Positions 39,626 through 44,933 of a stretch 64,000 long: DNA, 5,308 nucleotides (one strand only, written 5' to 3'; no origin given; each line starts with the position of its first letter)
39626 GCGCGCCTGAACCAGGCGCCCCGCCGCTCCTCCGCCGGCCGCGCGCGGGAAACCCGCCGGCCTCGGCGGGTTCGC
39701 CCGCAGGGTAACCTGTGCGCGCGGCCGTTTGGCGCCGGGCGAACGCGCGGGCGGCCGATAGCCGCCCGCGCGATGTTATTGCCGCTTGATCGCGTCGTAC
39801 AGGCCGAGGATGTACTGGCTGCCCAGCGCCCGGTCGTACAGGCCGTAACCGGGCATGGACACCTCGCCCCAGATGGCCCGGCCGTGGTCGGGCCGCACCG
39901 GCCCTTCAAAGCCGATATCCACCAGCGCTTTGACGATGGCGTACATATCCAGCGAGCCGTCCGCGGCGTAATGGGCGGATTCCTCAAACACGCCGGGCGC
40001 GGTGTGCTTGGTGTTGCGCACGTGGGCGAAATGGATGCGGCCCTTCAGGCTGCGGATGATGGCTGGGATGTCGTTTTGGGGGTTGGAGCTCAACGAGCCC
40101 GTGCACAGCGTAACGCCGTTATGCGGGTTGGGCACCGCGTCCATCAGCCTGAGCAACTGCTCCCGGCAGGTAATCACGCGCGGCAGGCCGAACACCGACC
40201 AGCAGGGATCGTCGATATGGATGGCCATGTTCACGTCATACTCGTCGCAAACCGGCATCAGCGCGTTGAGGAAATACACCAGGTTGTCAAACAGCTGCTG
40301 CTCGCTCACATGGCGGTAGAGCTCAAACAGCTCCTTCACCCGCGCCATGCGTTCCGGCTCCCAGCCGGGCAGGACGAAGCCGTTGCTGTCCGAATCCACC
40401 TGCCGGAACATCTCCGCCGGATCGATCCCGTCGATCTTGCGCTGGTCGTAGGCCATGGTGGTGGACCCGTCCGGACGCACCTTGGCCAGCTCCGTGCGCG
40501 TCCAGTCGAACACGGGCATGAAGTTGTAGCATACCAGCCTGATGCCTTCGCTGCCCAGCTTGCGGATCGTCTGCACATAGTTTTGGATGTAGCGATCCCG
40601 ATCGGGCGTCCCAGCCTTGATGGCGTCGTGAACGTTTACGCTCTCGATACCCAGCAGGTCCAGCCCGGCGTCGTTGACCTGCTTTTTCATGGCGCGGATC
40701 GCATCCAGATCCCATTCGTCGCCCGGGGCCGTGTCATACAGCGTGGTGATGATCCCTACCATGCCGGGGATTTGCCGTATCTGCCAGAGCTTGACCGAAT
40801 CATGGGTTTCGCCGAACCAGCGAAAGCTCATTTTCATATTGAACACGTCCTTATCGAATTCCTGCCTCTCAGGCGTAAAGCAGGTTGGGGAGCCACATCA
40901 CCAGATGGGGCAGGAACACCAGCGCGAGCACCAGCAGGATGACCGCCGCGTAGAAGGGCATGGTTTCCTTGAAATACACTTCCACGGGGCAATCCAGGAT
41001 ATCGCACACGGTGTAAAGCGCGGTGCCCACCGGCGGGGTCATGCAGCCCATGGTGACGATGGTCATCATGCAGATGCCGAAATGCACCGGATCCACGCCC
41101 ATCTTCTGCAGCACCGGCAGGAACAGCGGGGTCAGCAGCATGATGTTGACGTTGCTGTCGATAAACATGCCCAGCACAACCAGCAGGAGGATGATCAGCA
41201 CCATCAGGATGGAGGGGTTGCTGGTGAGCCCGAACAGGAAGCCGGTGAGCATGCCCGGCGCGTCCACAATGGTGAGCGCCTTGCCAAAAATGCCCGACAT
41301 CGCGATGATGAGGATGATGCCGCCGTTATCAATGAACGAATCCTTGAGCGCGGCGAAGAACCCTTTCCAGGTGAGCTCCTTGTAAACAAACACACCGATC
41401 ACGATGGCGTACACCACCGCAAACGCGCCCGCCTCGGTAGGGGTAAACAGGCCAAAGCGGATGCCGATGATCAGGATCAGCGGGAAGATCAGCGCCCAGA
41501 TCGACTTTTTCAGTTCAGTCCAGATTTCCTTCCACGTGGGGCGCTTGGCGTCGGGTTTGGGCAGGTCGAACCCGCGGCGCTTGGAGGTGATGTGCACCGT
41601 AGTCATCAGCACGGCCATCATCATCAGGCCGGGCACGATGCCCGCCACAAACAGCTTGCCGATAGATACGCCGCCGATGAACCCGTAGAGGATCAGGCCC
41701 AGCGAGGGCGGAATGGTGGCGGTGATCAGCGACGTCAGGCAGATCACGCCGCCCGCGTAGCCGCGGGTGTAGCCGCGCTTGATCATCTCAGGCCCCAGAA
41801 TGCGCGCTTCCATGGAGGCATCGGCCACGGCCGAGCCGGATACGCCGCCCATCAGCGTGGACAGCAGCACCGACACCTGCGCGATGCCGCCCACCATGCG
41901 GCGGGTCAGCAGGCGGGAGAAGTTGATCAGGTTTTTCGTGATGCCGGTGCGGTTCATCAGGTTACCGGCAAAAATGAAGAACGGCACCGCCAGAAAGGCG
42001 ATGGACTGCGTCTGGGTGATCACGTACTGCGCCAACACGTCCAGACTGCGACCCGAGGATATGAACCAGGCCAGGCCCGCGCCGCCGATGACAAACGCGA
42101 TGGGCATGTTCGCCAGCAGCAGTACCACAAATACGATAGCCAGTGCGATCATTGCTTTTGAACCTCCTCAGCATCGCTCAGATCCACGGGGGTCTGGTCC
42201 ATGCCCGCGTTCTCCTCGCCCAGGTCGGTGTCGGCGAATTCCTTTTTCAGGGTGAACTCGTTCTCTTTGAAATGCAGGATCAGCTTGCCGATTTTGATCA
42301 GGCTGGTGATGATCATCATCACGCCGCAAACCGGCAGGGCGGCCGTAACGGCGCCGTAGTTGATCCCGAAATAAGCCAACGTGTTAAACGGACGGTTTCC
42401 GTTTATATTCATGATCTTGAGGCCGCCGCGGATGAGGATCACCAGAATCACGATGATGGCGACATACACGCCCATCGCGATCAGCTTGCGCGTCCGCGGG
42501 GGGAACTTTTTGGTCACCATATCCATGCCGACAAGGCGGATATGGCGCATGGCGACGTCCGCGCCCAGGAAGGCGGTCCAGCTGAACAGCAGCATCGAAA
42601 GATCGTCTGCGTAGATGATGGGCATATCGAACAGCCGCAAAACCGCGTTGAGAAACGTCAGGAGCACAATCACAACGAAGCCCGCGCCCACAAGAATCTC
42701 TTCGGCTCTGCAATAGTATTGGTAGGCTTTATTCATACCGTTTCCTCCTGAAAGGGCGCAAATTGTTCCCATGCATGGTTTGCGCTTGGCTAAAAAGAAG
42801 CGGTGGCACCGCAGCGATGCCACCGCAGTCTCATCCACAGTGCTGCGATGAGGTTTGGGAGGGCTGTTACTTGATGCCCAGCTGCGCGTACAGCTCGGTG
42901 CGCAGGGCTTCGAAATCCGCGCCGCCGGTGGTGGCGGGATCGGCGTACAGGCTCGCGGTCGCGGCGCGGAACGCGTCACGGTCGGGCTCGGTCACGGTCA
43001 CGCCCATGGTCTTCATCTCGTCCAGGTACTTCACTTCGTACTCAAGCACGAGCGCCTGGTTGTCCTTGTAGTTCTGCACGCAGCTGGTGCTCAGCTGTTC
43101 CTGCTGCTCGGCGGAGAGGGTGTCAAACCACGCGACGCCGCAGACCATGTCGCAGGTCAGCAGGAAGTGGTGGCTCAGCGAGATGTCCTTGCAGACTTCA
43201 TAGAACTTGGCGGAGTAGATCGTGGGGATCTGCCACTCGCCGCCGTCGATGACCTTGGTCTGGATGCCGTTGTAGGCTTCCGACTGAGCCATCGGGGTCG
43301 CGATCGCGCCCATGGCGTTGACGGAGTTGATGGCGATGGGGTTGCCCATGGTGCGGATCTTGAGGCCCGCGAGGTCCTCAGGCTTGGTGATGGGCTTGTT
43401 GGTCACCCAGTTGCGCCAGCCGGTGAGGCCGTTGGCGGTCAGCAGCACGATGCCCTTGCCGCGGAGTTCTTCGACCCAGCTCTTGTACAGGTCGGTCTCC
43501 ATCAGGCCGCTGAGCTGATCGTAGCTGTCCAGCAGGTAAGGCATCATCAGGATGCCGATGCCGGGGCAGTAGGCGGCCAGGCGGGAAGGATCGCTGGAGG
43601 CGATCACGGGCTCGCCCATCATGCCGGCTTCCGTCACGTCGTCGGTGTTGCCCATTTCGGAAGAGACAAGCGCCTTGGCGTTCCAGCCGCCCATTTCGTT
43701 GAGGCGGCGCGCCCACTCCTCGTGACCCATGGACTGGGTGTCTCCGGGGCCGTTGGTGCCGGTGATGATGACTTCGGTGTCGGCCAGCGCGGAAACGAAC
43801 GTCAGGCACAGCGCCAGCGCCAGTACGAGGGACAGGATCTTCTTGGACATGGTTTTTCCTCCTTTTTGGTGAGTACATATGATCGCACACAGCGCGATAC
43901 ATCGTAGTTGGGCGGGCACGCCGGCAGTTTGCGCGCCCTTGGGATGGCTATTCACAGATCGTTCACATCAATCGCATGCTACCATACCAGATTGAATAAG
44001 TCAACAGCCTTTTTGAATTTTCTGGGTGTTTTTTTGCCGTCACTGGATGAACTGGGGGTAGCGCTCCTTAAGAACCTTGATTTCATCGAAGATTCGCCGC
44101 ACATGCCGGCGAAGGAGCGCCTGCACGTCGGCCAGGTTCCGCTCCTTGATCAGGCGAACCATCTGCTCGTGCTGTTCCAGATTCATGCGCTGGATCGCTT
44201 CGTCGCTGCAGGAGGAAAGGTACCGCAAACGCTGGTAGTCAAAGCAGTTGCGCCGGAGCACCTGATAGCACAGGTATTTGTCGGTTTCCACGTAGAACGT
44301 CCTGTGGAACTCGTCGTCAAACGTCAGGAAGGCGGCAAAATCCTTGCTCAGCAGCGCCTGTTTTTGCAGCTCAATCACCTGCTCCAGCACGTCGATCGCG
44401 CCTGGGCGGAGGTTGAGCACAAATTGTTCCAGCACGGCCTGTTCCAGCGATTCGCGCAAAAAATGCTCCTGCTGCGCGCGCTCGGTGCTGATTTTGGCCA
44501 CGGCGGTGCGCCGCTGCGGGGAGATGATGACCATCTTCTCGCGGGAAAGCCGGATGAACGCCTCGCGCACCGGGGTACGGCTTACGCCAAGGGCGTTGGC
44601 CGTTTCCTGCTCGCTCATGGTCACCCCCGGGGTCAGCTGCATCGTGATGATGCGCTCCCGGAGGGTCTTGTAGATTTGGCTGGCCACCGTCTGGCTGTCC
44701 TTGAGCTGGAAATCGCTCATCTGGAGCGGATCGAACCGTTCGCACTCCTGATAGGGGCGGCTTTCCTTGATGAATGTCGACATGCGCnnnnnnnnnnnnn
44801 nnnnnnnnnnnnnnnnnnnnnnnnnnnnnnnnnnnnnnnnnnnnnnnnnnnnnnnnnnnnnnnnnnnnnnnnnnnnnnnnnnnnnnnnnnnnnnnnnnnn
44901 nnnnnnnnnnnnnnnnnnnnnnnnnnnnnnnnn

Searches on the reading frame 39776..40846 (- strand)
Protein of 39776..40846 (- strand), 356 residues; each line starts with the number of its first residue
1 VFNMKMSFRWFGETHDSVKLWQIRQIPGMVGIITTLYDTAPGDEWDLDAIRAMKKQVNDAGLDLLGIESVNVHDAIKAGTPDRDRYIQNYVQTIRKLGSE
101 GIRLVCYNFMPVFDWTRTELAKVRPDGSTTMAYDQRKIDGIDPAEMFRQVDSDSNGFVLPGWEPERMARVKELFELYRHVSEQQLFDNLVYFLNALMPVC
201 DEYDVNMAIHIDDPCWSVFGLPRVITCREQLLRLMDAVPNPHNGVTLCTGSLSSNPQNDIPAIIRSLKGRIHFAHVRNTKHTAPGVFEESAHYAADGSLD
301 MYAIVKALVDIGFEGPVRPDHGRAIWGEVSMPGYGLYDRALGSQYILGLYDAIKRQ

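Call 24: search_protein_families(library=pfam, proteins=[window:39776-40846:-])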
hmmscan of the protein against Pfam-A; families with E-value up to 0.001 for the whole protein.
window:39776-40846:- (356 aa): 2 families
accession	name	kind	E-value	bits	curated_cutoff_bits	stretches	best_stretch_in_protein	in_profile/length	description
PF03786.19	UxuA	-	4.9e-143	476.6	23.7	1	4-354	1-351/352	D-mannonate dehydratase (UxuA)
PF01261.30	AP_endonuc_2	-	2.4e-10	41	31.1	1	179-317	94-225/249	Xylose isomerase-like TIM barrel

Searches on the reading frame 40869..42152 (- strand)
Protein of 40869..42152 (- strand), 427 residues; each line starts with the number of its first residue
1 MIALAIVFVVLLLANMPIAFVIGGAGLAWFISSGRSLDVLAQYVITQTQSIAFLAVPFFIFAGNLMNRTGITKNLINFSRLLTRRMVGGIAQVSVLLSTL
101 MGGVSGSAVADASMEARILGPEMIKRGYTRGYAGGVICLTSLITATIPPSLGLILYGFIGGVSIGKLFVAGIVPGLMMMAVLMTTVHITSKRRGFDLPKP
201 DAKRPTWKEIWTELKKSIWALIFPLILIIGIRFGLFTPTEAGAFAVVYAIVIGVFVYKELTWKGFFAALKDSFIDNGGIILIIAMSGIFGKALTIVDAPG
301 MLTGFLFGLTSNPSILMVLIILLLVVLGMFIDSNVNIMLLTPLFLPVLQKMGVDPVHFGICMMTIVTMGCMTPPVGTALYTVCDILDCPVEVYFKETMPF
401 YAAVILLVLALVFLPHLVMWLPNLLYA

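Call 24: search_protein_families(library=pfam, proteins=[window:40869-42152:-])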
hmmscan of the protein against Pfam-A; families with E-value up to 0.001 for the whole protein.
window:40869-42152:- (427 aa): 2 families
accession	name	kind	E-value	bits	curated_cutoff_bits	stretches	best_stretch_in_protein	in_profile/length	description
PF06808.19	DctM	-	3.5e-105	352.6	23.8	1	6-416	2-412/413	Tripartite ATP-independent periplasmic transporter, DctM component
PF03600.22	CitMHS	-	9e-07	28.7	31.9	1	211-420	6-181/336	Citrate transporter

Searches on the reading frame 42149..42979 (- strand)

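Call 24: search_protein_families(library=pfam, proteins=[window:42149-42979:-])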
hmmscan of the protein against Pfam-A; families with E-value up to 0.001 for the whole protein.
window:42149-42979:- (276 aa): 1 family
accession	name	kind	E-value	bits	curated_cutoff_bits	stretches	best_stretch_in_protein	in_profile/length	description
PF04290.18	DctQ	-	3.6e-19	69.4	28.3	1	104-232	1-128/132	Tripartite ATP-independent periplasmic transporters, DctQ component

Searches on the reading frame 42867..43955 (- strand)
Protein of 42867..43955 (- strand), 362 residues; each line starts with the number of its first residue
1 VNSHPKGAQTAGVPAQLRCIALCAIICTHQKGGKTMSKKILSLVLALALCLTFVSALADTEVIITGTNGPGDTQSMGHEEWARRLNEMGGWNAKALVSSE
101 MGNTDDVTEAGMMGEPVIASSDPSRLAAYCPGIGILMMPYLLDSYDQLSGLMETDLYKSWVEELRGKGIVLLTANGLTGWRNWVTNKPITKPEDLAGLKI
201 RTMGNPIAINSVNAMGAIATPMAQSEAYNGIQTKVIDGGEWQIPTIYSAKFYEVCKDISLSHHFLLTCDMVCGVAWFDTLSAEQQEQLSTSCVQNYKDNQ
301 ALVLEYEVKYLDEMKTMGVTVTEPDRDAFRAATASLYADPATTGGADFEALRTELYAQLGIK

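Call 24: search_protein_families(library=pfam, proteins=[window:42867-43955:-])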
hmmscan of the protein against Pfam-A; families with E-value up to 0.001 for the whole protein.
window:42867-43955:- (362 aa): 1 family
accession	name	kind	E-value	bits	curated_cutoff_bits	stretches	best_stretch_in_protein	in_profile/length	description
PF03480.18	DctP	-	1.9e-55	188.6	23.4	1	68-339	5-281/286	Bacterial extracellular solute-binding protein, family 7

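Call 48: search_solved_structures(query=window:42867-43955:-, max_evalue=1e-20)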
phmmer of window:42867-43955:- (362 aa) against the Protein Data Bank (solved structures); distinct sequences matched with E-value up to 1e-20: 33.
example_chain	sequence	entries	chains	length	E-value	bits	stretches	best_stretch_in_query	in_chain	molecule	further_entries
4o8m_A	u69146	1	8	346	2e-45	158.6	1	36-337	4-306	TRAP dicarboxylate transporter, DctP subunit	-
4ovt_A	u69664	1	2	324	5.7e-41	144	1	54-339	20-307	TRAP dicarboxylate transporter, DctP subunit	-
4p1e_A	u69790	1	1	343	1.8e-37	132.5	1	46-329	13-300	TRAP dicarboxylate transporter, DctP subunit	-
2hpg_A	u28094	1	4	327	3e-35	125.1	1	69-337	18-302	ABC transporter, periplasmic substrate-binding protein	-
4n6k_A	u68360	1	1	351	1.1e-31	113.5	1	89-351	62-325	TRAP dicarboxylate transporter-DctP subunit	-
4ng7_A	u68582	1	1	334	1e-30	110.2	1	71-338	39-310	TRAP periplasmic solute binding protein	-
4x04_A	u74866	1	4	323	3.4e-30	108.5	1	93-338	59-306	solute binding protein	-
4p47_A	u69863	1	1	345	3.1e-29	105.4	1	38-325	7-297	TRAP dicarboxylate transporter, DctP subunit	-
4pdh_A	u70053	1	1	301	6.7e-28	101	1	74-352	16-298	TRAP dicarboxylate transporter, DctP subunit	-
7a5q_A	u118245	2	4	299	1.3e-27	100.1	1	85-339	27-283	DctP family TRAP transporter solute-binding subunit | Sialic acid-binding periplasmic protein SiaP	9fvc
9fvb_A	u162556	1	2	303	1.3e-27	100.1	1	84-339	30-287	Sialic acid-binding periplasmic protein SiaP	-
4mag_A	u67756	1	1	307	1.3e-27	100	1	85-339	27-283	Sialic Acid Binding Protein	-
4p1l_A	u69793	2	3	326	3.2e-27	98.7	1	91-353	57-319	TRAP dicarboxylate transporter, DctP subunit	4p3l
9fve_A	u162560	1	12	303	4.5e-27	98.2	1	84-339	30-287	Sialic acid-binding periplasmic protein SiaP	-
7a5c_A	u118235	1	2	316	5.2e-27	98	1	82-339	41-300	Sialic acid-binding periplasmic protein SiaP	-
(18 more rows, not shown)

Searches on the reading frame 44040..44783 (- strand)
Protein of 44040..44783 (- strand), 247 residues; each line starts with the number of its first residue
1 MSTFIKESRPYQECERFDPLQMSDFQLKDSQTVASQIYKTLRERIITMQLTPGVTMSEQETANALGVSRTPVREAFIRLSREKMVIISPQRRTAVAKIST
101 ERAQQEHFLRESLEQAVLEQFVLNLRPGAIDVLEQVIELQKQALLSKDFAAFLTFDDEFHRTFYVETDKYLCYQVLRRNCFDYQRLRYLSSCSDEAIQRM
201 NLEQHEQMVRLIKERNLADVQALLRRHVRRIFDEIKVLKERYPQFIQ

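Call 24: search_protein_families(library=pfam, proteins=[window:44040-44783:-])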
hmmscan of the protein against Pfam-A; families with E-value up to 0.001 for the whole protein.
window:44040-44783:- (247 aa): 2 families
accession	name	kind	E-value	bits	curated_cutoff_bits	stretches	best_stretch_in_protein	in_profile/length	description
PF00392.27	GntR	-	1.3e-16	60.5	27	1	34-95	2-64/64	Bacterial regulatory proteins, gntR family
PF07729.17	FCD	-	6e-15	56.2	24.3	1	109-229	5-124/125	FCD domain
